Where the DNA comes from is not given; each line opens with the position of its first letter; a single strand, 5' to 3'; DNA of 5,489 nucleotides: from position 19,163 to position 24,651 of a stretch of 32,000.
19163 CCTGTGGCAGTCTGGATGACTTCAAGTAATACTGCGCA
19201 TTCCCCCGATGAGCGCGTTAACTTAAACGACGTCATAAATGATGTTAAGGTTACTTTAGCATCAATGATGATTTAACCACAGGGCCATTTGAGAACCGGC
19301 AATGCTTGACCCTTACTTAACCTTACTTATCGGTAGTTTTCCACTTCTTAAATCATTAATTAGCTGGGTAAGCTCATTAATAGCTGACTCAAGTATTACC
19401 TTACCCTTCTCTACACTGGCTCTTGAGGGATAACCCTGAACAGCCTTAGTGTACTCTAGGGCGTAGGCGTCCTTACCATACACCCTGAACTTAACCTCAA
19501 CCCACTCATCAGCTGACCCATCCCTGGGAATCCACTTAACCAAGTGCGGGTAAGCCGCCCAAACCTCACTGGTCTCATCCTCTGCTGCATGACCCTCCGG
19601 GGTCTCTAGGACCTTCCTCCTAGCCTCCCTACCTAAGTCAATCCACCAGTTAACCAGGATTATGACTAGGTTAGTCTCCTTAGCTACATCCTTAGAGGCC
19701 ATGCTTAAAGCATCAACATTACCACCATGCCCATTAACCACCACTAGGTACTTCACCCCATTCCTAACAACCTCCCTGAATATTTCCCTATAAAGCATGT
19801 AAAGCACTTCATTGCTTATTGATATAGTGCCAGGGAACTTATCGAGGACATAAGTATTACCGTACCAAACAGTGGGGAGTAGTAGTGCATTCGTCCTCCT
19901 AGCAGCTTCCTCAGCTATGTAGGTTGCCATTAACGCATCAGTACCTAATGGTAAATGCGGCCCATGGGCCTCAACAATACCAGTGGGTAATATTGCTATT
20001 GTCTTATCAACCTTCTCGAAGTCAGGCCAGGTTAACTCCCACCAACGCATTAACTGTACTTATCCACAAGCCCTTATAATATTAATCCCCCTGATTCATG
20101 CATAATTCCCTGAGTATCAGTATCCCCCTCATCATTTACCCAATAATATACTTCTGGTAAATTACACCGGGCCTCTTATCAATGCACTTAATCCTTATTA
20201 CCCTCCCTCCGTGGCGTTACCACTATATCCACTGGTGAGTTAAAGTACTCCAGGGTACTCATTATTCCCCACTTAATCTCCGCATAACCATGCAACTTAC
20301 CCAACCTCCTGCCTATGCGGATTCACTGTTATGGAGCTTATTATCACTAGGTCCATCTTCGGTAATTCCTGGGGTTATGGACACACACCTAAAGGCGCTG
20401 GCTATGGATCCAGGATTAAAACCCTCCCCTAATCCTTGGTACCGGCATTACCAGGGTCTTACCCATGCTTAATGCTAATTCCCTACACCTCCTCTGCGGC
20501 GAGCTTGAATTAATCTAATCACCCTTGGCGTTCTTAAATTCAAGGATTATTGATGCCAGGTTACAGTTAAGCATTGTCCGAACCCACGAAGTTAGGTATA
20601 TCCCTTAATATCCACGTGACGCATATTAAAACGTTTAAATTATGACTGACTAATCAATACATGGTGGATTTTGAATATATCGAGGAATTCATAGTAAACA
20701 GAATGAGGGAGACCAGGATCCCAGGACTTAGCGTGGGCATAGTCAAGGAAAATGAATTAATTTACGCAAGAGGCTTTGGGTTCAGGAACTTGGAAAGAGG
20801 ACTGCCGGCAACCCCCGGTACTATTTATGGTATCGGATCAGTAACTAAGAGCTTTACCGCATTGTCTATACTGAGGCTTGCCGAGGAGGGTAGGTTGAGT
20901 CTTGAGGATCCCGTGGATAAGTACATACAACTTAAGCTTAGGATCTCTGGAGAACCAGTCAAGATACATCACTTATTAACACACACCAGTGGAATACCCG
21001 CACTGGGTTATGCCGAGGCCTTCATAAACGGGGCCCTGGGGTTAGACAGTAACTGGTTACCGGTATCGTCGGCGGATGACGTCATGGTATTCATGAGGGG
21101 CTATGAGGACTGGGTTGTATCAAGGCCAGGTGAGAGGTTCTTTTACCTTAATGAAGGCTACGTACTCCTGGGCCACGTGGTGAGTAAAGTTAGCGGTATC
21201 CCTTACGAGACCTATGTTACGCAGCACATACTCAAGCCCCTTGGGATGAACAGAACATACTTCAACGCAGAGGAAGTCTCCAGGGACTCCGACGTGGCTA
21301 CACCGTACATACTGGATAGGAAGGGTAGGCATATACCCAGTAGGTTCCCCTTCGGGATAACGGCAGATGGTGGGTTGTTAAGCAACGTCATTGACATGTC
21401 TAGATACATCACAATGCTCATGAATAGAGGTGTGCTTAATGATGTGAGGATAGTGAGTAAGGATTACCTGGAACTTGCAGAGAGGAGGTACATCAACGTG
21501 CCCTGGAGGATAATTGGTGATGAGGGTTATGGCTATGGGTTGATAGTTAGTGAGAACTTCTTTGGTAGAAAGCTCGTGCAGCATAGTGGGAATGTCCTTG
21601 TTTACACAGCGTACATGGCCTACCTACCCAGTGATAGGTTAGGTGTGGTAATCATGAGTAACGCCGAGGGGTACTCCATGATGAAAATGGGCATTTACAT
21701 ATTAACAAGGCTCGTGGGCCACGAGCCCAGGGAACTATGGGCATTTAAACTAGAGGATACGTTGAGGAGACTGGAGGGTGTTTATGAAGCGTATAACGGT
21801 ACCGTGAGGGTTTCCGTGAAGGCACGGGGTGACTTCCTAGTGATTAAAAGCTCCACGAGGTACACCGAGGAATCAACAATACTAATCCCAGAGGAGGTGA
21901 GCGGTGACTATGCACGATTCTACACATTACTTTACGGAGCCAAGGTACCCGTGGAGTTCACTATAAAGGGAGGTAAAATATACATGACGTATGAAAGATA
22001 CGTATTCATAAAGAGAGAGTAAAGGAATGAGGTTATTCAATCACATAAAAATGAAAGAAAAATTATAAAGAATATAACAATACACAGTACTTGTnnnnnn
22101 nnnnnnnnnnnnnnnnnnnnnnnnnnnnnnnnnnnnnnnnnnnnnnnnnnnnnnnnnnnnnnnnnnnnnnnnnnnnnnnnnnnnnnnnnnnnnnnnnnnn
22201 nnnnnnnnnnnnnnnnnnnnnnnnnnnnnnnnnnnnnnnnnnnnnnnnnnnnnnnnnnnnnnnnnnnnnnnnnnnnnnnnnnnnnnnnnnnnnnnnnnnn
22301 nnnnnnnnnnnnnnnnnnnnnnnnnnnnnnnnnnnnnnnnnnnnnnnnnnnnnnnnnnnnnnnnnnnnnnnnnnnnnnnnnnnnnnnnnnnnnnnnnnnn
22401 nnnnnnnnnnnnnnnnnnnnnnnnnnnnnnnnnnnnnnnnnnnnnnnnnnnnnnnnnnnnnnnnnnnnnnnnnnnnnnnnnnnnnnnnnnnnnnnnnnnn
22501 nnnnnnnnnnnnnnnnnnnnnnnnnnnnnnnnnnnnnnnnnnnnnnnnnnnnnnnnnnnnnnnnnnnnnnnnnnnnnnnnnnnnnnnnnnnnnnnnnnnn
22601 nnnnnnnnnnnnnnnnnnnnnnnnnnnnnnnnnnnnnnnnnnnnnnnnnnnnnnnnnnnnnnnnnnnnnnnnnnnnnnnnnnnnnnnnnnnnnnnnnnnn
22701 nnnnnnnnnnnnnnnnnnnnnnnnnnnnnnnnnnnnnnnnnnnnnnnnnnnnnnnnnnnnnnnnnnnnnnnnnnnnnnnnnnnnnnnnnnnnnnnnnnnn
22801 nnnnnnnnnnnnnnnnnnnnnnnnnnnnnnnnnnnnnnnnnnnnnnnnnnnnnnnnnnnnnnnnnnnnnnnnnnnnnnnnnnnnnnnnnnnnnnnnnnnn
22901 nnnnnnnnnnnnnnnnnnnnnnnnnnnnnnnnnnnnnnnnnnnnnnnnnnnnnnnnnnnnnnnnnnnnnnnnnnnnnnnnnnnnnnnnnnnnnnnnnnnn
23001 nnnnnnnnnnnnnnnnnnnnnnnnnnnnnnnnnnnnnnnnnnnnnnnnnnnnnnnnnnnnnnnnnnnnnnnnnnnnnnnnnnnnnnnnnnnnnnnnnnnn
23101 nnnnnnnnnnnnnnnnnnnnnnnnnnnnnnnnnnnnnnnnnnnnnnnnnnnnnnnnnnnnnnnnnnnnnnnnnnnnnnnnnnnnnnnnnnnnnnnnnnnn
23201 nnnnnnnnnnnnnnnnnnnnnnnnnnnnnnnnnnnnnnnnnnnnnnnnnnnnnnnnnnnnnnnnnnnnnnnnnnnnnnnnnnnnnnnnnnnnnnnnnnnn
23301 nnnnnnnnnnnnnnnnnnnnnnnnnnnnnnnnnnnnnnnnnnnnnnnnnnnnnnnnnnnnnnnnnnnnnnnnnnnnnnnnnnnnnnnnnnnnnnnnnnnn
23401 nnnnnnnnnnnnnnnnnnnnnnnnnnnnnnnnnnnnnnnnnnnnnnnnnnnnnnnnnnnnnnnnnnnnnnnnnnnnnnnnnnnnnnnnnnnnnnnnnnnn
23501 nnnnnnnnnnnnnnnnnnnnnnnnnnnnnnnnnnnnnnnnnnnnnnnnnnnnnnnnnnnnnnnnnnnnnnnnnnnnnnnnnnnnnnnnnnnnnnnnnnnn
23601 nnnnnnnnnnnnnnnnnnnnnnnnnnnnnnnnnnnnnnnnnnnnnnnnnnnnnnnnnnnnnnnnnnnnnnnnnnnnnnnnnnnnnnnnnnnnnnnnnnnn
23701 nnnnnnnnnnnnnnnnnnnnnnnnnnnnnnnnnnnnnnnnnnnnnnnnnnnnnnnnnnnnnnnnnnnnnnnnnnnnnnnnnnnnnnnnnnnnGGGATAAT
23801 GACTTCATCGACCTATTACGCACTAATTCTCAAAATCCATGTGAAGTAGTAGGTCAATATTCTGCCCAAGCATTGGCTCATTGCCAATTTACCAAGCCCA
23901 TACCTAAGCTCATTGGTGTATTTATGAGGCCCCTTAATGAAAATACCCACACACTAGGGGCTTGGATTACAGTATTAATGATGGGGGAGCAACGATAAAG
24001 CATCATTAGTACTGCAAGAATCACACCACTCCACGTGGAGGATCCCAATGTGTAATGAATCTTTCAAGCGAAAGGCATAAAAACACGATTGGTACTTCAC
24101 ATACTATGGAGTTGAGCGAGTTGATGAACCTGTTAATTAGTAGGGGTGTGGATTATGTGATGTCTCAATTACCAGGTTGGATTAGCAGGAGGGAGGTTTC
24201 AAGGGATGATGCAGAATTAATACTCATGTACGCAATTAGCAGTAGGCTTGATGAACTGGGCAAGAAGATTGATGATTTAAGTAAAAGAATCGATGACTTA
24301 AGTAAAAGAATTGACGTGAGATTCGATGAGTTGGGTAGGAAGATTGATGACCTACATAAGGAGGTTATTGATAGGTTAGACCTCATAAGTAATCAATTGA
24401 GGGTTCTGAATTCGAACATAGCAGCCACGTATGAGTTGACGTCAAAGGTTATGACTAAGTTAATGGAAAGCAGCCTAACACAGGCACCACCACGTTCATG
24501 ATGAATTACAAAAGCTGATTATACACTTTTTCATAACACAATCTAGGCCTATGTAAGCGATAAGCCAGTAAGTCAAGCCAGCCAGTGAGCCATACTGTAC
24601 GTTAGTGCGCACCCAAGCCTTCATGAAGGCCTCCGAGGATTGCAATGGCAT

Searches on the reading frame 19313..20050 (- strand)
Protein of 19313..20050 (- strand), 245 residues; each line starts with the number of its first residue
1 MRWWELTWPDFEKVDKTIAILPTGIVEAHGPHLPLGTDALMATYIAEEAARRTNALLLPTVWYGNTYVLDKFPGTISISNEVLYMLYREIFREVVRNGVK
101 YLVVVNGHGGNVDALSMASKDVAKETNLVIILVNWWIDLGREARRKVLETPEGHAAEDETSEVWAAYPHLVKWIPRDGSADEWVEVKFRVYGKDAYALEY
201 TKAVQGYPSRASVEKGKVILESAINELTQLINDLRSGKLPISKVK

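Call 63: search_protein_families(library=pfam, proteins=[window:19313-20050:-], max_evalue=0.01)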
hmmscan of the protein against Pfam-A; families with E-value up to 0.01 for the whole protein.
window:19313-20050:- (245 aa): 1 family
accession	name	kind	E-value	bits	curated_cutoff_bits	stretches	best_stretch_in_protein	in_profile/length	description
PF02633.19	Creatininase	-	1.5e-60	205.1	31.3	1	5-231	2-238/238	Creatinine amidohydrolase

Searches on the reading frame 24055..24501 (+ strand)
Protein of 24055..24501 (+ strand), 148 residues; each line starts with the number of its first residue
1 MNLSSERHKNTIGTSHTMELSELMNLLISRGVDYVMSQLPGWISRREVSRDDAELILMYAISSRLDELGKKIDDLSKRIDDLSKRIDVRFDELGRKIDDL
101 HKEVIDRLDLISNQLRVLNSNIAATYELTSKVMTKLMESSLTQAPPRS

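Call 63: search_protein_families(library=pfam, proteins=[window:24055-24501:+], max_evalue=0.01)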
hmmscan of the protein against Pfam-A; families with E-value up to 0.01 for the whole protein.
window:24055-24501:+ (148 aa): 6 families
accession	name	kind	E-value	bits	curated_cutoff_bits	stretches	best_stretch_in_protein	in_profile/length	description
PF06825.17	HSBP1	-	2.1e-06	27.9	28.6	1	61-84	25-48/51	Heat shock factor binding protein 1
PF17072.10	Spike_torovirin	-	0.00011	20.8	35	1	62-132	897-967/1272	Torovirinae spike glycoprotein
PF04513.17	Baculo_PEP_C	-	0.00028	21.4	38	1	60-124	35-96/140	Baculovirus polyhedron envelope protein, PEP, C terminus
PF06419.17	COG6_N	-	0.007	16.9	27.4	0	58-91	35-68/114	Conserved oligomeric complex COG6, N-terminal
PF01544.23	CorA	-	0.007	16.1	27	1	48-123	103-179/292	CorA-like Mg2+ transporter protein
PF05531.17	NPV_P10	-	0.0095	16.8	29.8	0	63-104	18-58/75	Nucleopolyhedrovirus P10 protein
